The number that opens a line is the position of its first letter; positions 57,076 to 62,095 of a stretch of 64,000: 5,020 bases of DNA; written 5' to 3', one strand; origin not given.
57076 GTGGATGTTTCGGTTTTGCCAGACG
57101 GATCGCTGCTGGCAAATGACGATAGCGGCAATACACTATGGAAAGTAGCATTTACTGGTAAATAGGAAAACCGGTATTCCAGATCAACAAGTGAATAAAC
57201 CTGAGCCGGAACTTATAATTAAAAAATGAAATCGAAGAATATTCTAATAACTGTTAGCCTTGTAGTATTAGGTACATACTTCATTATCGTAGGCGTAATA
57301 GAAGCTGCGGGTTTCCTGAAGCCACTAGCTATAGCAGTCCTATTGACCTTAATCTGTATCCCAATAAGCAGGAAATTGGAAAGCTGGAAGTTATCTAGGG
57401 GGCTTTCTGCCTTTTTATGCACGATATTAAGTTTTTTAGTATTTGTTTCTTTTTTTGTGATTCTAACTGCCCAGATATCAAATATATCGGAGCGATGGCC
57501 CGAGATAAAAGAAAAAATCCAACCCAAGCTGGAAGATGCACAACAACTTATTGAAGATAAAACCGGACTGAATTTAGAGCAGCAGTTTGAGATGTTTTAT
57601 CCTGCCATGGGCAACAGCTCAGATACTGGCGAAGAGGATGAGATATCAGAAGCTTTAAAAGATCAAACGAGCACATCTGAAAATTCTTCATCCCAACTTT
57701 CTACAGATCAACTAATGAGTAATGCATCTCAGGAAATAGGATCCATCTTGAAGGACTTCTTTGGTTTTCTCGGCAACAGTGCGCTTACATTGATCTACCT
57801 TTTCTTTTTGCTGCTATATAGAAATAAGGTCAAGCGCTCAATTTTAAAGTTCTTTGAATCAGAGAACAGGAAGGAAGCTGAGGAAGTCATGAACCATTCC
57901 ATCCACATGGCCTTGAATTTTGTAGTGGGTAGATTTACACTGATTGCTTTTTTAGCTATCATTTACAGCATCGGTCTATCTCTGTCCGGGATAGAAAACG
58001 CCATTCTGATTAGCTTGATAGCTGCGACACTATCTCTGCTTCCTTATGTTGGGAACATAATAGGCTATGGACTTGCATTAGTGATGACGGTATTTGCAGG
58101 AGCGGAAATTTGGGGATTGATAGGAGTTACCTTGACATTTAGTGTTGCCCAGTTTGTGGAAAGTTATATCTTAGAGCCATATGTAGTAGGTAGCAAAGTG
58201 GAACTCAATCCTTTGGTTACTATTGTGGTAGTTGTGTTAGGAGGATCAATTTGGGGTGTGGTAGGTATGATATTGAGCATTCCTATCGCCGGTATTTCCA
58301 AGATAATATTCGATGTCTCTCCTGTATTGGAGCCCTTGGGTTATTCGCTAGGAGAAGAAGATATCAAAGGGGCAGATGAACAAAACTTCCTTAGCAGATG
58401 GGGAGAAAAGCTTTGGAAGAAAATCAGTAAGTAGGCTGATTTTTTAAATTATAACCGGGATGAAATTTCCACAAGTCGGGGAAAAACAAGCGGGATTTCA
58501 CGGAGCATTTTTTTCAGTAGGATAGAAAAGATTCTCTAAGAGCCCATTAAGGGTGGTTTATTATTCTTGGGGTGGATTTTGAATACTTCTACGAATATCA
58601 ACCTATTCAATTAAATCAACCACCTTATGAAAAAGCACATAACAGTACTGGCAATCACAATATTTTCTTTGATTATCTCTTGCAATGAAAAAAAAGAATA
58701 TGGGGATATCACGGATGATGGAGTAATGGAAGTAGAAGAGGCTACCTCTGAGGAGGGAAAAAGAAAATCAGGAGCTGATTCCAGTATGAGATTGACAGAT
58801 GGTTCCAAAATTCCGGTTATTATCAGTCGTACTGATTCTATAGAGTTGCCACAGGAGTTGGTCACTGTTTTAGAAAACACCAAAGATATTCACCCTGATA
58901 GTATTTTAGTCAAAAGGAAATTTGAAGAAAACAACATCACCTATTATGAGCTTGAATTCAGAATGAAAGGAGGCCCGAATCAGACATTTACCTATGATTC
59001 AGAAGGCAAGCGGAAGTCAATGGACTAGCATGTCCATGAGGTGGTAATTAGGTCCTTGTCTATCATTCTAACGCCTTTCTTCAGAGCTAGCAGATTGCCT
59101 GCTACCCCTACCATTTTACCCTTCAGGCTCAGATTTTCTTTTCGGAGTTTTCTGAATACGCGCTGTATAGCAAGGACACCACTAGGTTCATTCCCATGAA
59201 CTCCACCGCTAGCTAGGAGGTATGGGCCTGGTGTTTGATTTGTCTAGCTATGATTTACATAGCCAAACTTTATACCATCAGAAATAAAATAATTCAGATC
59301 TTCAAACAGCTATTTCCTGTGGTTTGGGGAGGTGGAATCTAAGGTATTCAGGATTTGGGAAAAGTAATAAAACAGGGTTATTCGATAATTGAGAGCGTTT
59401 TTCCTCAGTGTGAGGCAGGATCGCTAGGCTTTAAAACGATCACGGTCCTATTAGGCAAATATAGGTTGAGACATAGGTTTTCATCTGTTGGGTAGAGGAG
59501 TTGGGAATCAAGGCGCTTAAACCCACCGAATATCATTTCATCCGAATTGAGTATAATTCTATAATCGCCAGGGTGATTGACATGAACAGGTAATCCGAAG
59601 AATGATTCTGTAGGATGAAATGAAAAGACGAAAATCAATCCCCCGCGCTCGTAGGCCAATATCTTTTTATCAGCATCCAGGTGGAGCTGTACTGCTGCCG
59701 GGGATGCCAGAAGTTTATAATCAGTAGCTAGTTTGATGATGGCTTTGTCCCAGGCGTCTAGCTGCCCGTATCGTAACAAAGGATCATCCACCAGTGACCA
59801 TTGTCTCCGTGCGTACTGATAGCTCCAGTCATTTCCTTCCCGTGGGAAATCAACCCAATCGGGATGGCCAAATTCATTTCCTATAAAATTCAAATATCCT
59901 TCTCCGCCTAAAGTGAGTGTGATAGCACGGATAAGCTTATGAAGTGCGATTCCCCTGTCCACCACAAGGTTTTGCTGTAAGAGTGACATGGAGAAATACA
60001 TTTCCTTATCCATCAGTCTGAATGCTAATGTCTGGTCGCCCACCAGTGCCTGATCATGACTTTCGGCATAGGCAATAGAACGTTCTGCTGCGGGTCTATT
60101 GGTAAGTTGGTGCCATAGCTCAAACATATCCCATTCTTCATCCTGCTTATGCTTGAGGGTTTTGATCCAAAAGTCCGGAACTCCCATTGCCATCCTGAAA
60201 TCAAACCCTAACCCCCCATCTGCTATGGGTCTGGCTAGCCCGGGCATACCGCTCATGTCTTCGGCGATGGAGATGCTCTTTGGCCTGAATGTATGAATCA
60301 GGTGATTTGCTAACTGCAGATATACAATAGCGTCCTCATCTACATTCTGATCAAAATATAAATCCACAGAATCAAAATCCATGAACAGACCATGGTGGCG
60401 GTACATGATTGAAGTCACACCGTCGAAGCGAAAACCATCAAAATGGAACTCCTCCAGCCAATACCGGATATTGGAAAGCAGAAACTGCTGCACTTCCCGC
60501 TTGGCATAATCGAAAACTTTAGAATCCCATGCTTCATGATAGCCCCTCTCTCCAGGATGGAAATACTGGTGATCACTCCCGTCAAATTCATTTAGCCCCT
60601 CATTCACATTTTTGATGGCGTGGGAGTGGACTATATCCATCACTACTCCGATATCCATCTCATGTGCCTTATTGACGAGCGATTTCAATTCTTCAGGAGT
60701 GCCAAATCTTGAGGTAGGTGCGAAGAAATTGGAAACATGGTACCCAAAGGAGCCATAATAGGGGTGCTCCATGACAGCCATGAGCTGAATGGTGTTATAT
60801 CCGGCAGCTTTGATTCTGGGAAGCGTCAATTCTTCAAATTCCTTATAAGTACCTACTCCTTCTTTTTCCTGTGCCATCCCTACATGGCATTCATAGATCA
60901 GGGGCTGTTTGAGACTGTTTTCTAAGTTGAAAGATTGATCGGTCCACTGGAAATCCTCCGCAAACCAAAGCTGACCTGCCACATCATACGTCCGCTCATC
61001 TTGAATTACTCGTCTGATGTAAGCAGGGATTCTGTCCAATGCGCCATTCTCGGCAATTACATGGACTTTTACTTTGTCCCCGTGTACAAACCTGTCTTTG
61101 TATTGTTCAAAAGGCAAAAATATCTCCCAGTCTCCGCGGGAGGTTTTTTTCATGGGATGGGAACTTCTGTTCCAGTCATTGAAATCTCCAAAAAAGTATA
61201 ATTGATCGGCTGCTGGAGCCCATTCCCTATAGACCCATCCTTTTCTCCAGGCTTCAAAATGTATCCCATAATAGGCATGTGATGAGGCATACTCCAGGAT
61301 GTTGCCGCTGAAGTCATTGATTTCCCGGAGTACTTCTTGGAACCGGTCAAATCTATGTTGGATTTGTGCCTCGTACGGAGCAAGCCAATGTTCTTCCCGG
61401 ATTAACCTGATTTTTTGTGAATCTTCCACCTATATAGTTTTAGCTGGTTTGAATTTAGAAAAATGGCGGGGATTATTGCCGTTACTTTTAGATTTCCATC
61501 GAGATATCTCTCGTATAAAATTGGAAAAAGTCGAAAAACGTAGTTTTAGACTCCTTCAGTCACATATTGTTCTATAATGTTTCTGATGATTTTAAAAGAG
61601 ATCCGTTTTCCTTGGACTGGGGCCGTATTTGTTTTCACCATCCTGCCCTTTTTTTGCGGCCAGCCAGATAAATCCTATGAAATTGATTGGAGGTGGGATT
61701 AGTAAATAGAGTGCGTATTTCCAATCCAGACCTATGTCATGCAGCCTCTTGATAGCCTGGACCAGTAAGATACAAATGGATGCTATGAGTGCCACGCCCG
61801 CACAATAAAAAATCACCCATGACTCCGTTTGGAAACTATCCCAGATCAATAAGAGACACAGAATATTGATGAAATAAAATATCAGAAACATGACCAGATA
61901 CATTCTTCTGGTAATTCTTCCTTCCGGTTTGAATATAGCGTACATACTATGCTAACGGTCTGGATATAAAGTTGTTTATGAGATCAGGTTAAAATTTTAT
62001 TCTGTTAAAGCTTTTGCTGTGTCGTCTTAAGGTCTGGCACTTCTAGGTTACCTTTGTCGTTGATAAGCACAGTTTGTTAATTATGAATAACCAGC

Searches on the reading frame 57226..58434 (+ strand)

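Call 101: search_protein_families(library=pfam, proteins=[window:57226-58434:+], max_evalue=0.001)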
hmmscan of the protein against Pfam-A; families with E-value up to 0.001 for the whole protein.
window:57226-58434:+ (402 aa): 1 family
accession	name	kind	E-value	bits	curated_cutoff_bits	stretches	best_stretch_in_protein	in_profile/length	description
PF01594.21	AI-2E_transport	-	7.7e-51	173.6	34.3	1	15-364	5-325/327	AI-2E family transporter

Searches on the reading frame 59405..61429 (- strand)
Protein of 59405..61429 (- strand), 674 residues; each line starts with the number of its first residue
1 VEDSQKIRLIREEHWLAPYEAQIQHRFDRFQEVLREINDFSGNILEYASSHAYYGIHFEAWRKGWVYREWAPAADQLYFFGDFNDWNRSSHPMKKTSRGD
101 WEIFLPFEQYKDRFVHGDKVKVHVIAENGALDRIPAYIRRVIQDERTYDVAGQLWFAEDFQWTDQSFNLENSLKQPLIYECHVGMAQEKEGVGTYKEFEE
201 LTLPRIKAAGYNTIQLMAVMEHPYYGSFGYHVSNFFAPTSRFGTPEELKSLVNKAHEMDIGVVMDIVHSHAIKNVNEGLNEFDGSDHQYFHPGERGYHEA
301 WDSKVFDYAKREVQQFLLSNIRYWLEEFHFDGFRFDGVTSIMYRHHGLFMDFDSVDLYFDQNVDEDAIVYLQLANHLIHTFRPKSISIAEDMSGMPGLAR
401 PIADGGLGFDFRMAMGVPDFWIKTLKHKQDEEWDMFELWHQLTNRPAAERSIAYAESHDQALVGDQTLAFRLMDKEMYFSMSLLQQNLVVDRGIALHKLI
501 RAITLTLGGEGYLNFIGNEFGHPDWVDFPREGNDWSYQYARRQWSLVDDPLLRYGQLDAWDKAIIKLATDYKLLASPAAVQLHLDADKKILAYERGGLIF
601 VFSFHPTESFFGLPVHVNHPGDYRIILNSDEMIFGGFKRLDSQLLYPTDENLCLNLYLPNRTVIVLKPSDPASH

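Call 101: search_protein_families(library=pfam, proteins=[window:59405-61429:-], max_evalue=0.001)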
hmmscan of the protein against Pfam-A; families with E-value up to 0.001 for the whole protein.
window:59405-61429:- (674 aa): 3 families
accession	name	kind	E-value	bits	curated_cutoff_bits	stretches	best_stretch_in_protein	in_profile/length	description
PF00128.31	Alpha-amylase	-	7.5e-15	55.5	22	1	203-464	25-320/446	Alpha amylase, catalytic domain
PF02806.24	Alpha-amylase_C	-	1.8e-14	54.3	21.2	1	585-668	6-94/95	Alpha amylase, C-terminal all-beta domain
PF02922.24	CBM_48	-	7.3e-12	45.9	22.4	1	54-137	2-82/83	Carbohydrate-binding module 48 (Isoamylase N-terminal domain)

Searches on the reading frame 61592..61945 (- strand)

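Call 101: search_protein_families(library=pfam, proteins=[window:61592-61945:-], max_evalue=0.001)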
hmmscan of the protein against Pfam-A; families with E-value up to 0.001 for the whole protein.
window:61592-61945:- (117 aa): 1 family
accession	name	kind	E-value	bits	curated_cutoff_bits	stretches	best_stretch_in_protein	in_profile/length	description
PF05656.20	DUF805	-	1.9e-17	64.1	25.7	1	5-109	2-111/111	Protein of unknown function (DUF805)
